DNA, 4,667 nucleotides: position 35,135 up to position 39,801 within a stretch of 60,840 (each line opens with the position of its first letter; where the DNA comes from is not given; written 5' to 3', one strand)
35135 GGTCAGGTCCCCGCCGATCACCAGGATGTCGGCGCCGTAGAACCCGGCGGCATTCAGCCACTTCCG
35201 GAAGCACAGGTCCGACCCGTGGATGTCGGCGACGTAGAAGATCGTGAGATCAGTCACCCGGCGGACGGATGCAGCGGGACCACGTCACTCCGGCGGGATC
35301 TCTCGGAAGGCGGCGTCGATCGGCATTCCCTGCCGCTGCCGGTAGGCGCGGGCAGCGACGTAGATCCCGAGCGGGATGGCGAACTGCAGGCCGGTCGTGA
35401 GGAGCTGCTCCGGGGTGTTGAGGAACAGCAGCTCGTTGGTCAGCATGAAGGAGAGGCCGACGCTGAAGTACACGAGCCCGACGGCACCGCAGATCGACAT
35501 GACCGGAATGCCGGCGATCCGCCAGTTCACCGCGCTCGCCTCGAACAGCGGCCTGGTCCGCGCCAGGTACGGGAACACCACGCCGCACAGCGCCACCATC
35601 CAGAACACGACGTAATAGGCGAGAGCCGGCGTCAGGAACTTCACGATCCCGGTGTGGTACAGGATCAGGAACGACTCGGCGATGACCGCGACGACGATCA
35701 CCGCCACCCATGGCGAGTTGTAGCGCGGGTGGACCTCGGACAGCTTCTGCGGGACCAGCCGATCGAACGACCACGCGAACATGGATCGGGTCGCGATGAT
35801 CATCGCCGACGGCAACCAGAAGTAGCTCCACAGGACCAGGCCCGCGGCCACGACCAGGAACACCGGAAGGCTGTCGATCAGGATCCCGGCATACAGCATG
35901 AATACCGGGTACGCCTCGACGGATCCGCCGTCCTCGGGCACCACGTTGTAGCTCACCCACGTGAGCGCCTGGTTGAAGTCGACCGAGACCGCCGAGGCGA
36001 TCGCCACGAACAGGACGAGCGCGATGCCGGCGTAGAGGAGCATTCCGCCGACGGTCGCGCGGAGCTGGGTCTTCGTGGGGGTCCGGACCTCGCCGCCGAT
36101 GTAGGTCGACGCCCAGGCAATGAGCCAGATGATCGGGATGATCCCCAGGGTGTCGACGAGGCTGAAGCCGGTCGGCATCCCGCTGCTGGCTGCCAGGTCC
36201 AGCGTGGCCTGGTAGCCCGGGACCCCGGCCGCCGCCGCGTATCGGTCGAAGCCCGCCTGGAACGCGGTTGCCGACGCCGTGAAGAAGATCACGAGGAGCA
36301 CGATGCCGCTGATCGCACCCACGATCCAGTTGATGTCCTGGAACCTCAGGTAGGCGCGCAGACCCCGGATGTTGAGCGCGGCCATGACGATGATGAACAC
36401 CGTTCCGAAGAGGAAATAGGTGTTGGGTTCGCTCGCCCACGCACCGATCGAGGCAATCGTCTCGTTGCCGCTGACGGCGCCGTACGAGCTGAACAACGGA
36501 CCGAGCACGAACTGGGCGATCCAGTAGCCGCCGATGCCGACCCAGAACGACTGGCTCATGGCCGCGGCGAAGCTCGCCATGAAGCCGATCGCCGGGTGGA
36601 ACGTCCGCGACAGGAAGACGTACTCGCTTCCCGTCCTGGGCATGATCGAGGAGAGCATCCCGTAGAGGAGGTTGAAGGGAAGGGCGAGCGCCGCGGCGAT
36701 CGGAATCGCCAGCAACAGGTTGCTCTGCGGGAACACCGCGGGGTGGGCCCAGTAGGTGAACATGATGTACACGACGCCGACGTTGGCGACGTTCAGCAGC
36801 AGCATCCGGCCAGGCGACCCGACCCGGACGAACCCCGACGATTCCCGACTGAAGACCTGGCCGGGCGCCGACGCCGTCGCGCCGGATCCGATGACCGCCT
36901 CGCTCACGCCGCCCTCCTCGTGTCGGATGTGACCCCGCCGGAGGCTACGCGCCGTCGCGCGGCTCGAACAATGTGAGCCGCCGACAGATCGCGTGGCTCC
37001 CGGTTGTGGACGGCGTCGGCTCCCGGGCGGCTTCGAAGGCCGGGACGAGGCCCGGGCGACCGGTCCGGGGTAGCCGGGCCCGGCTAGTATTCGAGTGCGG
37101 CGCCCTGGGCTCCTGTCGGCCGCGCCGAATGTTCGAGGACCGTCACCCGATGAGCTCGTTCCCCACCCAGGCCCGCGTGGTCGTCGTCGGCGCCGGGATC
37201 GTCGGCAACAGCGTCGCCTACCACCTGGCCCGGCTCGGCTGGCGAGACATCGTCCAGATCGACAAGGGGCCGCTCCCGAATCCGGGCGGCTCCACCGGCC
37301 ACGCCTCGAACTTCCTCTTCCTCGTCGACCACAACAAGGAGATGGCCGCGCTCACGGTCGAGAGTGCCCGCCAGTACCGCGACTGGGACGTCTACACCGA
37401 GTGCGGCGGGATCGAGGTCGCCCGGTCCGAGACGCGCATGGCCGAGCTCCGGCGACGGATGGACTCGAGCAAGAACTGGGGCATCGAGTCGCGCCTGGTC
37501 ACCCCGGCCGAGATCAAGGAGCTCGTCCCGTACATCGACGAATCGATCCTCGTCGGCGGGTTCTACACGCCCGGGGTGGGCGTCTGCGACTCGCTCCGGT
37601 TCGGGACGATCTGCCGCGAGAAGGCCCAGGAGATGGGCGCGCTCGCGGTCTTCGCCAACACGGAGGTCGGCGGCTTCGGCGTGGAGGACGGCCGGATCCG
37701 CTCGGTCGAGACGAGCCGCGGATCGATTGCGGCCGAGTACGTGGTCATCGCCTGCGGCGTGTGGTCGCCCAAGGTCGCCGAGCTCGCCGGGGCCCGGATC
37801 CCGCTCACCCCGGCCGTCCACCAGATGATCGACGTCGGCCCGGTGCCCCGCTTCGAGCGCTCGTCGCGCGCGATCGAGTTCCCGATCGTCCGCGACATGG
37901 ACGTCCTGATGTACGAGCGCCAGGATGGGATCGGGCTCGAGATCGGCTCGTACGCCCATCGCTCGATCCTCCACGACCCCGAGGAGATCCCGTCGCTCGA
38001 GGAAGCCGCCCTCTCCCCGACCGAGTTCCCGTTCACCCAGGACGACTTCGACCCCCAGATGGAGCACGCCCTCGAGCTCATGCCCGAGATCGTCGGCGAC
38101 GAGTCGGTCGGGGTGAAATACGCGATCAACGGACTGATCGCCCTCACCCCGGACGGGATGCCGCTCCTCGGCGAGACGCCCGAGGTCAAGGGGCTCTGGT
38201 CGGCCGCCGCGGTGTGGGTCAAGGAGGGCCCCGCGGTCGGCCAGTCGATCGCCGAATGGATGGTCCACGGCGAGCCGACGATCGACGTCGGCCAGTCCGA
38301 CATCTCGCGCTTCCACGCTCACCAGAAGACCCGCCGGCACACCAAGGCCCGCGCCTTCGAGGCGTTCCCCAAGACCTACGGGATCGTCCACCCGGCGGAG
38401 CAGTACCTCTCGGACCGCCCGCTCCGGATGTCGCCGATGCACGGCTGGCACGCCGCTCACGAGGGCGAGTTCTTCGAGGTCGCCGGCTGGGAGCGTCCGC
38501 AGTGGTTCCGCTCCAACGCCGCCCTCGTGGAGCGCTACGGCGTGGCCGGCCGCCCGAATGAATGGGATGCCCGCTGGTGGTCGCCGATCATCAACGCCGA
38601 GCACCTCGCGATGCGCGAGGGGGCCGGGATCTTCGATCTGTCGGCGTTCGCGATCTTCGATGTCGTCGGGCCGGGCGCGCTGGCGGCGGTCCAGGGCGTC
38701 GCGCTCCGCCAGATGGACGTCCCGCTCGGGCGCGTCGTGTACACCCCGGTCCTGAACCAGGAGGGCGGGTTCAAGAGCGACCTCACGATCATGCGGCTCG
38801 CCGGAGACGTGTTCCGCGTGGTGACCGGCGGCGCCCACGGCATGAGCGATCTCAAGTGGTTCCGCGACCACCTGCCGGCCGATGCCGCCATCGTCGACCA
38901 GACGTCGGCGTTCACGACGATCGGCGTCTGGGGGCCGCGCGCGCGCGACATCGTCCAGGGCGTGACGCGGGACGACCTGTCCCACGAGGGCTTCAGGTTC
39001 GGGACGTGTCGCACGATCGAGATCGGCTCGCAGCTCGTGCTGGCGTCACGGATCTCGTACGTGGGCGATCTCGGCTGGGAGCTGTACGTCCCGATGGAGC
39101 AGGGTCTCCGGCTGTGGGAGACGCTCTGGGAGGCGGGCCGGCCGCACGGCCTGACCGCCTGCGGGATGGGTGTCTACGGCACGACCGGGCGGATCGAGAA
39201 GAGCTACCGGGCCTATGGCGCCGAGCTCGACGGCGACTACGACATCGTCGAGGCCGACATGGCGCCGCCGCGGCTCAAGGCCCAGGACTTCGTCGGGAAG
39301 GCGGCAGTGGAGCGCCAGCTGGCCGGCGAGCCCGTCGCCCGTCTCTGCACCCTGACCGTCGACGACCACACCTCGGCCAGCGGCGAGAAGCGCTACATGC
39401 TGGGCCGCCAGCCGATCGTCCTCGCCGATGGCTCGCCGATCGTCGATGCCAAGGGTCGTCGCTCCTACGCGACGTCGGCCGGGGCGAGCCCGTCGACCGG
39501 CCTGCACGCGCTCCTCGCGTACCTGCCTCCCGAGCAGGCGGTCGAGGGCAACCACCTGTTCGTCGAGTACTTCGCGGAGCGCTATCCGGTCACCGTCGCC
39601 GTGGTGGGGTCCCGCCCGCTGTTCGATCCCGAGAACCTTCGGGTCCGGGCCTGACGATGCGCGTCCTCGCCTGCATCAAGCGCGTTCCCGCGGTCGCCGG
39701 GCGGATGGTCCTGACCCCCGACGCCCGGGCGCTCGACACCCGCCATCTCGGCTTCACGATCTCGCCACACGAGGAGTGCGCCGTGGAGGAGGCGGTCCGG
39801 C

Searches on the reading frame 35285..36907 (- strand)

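Call 74: search_protein_families(library=pfam, proteins=[window:35285-36907:-], max_evalue=0.00001)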
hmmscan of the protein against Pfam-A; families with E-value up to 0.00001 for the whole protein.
window:35285-36907:- (540 aa): 2 families
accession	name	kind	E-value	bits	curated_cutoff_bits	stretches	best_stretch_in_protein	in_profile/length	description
PF13520.12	AA_permease_2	-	1.5e-18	67.4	27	1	60-487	28-406/427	Amino acid permease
PF00324.27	AA_permease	-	2.4e-10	40.1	24.6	1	62-512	29-444/470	Amino acid permease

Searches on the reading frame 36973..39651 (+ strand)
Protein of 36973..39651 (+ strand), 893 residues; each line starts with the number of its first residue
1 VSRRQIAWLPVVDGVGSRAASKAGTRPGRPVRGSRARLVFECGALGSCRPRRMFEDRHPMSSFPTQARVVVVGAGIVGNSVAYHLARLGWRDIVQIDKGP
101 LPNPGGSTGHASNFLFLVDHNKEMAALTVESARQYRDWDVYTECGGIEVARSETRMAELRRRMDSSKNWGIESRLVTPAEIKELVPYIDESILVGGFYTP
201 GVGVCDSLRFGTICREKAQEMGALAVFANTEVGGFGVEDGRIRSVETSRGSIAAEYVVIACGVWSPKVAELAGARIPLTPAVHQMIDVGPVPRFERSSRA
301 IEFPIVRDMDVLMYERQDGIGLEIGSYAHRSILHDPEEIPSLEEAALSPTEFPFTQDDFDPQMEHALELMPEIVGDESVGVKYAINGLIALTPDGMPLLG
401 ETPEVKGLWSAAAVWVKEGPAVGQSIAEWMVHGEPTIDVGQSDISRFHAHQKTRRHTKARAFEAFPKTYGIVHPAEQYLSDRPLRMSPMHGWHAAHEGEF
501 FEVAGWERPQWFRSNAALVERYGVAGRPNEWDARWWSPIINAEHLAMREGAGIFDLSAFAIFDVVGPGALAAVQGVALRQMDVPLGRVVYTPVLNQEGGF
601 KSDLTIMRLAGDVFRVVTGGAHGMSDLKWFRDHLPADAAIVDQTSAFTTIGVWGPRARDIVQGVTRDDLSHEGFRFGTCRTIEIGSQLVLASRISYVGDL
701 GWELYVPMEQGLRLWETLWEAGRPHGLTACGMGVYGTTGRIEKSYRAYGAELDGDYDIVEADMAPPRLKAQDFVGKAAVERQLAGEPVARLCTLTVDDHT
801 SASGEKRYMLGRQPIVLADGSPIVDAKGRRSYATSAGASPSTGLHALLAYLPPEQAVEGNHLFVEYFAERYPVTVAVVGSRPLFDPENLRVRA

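Call 74: search_protein_families(library=pfam, proteins=[window:36973-39651:+], max_evalue=0.00001)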
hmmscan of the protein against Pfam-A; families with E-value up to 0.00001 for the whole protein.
window:36973-39651:+ (893 aa): 4 families
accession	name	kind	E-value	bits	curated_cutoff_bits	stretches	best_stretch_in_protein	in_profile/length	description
PF01571.26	GCV_T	-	6.8e-68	229.1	25.6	1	490-763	2-252/255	Aminomethyltransferase folate-binding domain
PF01266.30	DAO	-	1.8e-53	182.8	27.9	1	68-429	1-353/353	FAD dependent oxidoreductase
PF16350.10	FAO_M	-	1.2e-16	61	27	1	432-487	1-56/56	FAD dependent oxidoreductase central domain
PF08669.17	GCV_T_C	-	2.9e-06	27.5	25.9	0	815-876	14-74/80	Glycine cleavage T-protein C-terminal barrel domain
